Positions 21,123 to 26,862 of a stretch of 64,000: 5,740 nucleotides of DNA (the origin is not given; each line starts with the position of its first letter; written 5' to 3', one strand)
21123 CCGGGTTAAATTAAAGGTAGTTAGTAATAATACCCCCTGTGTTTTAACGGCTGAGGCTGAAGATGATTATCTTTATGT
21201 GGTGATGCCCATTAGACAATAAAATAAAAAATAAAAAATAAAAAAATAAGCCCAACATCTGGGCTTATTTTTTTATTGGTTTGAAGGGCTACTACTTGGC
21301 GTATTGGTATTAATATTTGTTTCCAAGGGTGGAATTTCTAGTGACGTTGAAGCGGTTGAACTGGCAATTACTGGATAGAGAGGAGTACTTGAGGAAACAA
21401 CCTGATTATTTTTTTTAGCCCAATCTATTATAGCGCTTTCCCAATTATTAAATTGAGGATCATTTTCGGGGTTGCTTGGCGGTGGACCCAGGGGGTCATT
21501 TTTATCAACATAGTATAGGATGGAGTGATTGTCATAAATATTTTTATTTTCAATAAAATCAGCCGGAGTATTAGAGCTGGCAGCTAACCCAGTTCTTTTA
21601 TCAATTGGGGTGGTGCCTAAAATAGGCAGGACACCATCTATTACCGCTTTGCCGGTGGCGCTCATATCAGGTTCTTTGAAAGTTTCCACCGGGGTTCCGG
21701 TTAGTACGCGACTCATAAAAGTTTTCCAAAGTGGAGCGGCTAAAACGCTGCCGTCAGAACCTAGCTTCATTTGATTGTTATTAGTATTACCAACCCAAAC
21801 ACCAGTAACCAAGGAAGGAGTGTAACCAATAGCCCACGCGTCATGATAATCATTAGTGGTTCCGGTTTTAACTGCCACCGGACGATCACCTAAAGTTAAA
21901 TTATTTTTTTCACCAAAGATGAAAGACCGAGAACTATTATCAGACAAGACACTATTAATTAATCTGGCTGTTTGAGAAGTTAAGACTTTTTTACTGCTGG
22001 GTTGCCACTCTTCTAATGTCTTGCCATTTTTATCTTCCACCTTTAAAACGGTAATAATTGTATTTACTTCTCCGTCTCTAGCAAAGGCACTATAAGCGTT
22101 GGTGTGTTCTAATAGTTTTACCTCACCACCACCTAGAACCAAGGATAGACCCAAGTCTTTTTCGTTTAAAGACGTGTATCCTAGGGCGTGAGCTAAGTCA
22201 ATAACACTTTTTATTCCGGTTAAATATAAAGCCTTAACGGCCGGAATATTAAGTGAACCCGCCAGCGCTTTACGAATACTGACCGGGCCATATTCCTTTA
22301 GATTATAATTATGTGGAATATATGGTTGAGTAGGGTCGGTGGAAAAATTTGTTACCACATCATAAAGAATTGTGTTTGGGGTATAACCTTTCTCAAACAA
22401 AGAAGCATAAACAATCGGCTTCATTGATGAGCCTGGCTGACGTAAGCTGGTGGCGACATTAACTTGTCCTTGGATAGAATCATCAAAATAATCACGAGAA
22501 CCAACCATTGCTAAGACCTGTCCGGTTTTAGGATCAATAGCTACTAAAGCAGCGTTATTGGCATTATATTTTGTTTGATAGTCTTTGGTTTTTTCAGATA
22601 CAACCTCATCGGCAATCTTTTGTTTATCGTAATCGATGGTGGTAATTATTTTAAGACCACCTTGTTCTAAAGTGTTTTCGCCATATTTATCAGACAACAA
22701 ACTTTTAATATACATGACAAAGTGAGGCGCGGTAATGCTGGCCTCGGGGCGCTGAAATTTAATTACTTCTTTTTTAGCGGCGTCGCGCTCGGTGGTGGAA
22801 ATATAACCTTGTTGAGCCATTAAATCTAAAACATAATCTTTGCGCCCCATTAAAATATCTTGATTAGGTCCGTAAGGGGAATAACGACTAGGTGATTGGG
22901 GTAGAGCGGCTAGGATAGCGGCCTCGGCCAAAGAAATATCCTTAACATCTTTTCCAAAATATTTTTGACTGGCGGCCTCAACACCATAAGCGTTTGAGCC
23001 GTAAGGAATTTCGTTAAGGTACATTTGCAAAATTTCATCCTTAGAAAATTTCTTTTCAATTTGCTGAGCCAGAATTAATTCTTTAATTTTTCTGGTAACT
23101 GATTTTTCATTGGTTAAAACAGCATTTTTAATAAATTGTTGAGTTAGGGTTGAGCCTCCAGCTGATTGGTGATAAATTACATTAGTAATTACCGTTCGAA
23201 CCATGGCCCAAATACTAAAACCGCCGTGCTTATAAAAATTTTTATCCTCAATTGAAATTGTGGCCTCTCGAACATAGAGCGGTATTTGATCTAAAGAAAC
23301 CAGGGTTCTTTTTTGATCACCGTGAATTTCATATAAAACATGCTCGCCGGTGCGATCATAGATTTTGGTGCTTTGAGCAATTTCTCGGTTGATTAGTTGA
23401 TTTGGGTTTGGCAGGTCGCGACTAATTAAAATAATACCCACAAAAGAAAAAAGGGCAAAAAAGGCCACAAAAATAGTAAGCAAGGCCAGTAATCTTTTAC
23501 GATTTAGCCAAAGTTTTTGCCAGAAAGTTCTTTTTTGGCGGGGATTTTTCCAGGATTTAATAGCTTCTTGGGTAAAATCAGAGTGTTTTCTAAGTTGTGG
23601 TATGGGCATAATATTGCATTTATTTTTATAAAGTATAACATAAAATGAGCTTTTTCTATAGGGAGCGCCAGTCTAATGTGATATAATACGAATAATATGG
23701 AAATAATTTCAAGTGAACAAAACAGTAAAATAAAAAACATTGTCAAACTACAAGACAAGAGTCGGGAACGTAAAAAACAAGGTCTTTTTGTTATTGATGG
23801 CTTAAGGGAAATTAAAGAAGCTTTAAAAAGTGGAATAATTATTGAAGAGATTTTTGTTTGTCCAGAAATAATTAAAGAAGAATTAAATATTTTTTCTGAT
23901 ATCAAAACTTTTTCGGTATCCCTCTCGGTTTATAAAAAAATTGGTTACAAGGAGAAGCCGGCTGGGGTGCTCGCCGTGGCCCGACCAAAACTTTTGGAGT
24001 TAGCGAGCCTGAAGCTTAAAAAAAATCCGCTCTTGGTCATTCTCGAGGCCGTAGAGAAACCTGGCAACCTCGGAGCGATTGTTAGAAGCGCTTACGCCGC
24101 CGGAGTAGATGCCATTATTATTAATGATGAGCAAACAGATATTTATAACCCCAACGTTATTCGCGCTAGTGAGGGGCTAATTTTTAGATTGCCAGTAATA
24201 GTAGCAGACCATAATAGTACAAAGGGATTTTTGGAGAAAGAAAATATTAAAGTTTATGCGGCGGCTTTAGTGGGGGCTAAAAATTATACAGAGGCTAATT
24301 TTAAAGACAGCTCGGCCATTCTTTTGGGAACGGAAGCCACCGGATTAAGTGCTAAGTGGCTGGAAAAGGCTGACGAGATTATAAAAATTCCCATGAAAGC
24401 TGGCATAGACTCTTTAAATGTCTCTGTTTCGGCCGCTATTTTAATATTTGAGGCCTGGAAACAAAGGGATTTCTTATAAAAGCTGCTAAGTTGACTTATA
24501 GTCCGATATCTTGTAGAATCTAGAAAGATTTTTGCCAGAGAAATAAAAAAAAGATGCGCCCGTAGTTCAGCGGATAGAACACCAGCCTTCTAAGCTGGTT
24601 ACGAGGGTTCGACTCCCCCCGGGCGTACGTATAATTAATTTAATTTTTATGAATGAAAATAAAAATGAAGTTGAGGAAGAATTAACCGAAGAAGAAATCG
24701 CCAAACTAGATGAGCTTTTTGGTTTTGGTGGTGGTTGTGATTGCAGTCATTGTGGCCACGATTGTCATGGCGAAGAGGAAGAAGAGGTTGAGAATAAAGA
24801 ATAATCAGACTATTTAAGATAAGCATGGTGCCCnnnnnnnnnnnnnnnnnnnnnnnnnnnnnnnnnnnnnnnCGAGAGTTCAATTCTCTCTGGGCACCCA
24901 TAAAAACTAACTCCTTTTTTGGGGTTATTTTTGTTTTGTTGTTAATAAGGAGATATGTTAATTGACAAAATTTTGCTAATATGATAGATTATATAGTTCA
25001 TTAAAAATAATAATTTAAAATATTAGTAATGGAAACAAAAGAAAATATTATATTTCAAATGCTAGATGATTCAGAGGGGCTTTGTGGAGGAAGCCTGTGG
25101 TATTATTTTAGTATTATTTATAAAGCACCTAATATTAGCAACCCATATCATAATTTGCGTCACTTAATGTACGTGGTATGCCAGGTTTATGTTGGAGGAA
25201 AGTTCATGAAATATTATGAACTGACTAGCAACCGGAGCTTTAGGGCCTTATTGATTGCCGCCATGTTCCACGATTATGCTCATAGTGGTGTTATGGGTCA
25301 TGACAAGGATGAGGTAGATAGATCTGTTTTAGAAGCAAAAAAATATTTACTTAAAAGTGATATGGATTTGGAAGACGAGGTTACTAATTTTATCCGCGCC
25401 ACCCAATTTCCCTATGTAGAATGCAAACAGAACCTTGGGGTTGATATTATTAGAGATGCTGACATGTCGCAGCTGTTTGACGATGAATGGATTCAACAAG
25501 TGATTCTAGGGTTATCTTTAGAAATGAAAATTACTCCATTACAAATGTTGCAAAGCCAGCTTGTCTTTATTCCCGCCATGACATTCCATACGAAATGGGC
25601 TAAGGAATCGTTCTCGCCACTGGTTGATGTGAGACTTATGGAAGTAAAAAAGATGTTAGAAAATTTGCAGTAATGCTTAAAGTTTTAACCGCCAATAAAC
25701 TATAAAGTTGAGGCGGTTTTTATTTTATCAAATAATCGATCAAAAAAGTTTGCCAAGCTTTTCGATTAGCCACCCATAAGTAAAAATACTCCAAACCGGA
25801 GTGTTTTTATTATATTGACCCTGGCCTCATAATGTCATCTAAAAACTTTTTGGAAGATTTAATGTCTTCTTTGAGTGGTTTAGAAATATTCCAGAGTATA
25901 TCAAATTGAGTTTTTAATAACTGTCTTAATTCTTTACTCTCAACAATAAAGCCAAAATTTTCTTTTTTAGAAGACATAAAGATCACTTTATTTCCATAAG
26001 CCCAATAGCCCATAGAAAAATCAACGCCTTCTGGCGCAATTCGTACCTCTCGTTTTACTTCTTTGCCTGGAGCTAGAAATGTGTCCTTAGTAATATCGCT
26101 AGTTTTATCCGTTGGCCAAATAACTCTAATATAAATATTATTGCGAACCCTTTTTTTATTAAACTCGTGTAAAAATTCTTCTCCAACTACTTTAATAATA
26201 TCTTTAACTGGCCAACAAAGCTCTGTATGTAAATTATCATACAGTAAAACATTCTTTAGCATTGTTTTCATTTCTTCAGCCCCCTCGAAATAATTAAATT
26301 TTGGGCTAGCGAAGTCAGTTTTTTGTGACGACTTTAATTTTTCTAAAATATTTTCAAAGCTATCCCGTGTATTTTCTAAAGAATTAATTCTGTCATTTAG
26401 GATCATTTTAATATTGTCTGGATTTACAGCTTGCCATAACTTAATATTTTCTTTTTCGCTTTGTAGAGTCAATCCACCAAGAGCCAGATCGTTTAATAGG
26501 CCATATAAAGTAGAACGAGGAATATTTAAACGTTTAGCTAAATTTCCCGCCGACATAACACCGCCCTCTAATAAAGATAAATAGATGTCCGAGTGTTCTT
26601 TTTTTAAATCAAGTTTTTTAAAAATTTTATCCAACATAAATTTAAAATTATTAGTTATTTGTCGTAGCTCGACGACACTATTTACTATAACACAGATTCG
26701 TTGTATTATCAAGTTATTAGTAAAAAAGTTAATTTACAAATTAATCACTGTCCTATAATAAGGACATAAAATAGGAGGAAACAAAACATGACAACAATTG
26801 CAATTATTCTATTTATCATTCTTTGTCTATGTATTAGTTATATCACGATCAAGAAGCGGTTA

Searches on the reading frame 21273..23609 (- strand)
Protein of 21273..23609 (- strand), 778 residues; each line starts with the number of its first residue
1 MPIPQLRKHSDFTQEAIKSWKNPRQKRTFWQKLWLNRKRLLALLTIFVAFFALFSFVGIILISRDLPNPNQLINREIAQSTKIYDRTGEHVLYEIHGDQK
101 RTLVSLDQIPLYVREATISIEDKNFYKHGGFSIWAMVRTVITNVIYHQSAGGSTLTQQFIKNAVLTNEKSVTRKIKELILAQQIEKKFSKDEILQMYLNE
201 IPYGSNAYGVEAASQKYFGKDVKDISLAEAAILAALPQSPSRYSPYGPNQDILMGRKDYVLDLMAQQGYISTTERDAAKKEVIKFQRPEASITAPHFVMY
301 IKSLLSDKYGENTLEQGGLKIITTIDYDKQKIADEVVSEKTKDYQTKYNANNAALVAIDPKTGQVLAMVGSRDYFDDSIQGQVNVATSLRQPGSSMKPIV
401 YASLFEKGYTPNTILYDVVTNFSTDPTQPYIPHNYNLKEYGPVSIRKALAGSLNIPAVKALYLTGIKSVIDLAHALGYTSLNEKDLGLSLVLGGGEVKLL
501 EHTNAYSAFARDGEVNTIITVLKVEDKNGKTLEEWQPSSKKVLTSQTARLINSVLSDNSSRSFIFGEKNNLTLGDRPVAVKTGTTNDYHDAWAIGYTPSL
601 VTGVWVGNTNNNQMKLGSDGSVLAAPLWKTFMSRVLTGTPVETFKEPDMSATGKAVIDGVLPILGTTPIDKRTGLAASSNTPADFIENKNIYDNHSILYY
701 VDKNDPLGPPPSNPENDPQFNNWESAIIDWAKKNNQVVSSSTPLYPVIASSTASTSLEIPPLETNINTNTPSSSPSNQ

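Call 17: search_protein_families(library=pfam, proteins=[window:21273-23609:-], max_evalue=0.0001)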
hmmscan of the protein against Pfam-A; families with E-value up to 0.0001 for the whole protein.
window:21273-23609:- (778 aa): 2 families
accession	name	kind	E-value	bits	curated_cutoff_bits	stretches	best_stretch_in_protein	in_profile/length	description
PF00912.28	Transgly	-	3.6e-61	206.1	27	1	90-264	3-177/178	Transglycosylase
PF00905.27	Transpeptidase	-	3e-22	79.6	22.1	1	354-632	2-298/299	Penicillin binding protein transpeptidase domain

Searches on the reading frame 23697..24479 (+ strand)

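Call 17: search_protein_families(library=pfam, proteins=[window:23697-24479:+], max_evalue=0.0001)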
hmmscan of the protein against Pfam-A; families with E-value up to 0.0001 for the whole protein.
window:23697-24479:+ (260 aa): 2 families
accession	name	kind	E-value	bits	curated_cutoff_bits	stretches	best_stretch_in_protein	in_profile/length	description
PF00588.24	SpoU_methylase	-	2.1e-38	132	29.7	1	112-250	2-141/142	SpoU rRNA Methylase family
PF22435.1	MRM3-like_sub_bind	-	1.1e-22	80.6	27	1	9-93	1-84/84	MRM3-like substrate binding domain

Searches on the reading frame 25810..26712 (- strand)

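Call 17: search_protein_families(library=pfam, proteins=[window:25810-26712:-], max_evalue=0.0001)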
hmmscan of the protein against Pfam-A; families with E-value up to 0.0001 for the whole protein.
window:25810-26712:- (300 aa): 1 family
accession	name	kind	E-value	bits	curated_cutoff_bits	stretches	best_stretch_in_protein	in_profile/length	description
PF01978.25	TrmB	-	3.5e-09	36.8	25.6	1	32-98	2-67/68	Sugar-specific transcriptional regulator TrmB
